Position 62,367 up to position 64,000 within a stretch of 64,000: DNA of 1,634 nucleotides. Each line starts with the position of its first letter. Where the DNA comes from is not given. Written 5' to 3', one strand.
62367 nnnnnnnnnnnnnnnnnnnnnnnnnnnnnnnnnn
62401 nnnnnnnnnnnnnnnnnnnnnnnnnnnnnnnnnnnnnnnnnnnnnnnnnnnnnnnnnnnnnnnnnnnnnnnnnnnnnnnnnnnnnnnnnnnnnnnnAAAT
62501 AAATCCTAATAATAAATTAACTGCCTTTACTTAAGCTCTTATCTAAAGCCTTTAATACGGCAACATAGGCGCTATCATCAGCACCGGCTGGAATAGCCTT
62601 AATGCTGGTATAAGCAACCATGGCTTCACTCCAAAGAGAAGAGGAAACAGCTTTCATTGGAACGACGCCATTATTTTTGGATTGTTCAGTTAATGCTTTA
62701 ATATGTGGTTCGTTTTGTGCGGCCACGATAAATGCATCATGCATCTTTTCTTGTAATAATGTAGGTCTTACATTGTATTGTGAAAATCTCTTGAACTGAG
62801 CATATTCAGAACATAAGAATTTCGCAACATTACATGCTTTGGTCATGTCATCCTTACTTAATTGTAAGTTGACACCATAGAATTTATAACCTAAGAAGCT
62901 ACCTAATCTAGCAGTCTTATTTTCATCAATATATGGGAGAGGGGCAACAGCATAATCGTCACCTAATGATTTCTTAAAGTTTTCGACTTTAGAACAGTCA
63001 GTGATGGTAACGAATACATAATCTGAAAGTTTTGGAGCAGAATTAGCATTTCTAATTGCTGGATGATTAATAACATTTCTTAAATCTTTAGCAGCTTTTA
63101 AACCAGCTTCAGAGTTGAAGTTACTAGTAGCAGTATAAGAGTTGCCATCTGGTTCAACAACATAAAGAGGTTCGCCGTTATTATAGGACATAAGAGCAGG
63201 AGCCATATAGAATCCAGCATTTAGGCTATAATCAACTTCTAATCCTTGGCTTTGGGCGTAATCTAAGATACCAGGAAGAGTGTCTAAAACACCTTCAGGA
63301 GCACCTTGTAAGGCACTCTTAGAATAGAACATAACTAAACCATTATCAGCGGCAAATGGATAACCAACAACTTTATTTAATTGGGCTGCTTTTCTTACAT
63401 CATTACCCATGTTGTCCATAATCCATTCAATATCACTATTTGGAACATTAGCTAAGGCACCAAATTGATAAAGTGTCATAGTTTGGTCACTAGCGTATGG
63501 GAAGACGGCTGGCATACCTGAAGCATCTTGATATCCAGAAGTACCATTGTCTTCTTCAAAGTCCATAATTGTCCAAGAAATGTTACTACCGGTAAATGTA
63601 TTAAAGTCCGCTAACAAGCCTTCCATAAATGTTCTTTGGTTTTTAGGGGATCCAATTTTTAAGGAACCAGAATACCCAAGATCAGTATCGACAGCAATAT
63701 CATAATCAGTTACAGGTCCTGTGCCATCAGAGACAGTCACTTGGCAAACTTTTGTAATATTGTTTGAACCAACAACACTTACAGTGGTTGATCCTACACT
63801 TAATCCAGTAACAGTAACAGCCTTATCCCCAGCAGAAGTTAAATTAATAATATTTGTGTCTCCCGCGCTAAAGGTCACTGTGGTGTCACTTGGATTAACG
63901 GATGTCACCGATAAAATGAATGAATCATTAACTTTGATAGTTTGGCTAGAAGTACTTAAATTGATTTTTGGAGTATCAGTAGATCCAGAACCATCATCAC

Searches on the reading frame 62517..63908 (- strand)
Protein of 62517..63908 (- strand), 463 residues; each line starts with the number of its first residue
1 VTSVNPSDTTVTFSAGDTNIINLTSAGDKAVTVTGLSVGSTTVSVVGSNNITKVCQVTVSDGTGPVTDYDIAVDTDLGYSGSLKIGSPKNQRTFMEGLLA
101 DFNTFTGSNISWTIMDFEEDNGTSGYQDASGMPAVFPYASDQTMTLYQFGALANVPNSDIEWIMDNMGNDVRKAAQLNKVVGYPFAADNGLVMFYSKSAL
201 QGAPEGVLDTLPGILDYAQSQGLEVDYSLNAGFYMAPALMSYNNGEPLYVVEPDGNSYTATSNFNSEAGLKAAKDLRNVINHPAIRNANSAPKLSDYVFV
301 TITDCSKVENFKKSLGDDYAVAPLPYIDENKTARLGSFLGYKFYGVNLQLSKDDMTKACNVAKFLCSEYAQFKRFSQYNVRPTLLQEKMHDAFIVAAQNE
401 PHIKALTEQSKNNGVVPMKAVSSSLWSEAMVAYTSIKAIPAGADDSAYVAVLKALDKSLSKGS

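Call 7: search_protein_families(library=pfam, proteins=[window:62517-63908:-], max_evalue=0.001)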
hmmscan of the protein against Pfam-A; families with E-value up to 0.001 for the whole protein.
window:62517-63908:- (463 aa): 1 family
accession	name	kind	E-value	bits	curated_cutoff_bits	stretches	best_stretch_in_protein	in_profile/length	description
PF13416.11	SBP_bac_8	-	3.1e-12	47.3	27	1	99-386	3-264/279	Bacterial extracellular solute-binding protein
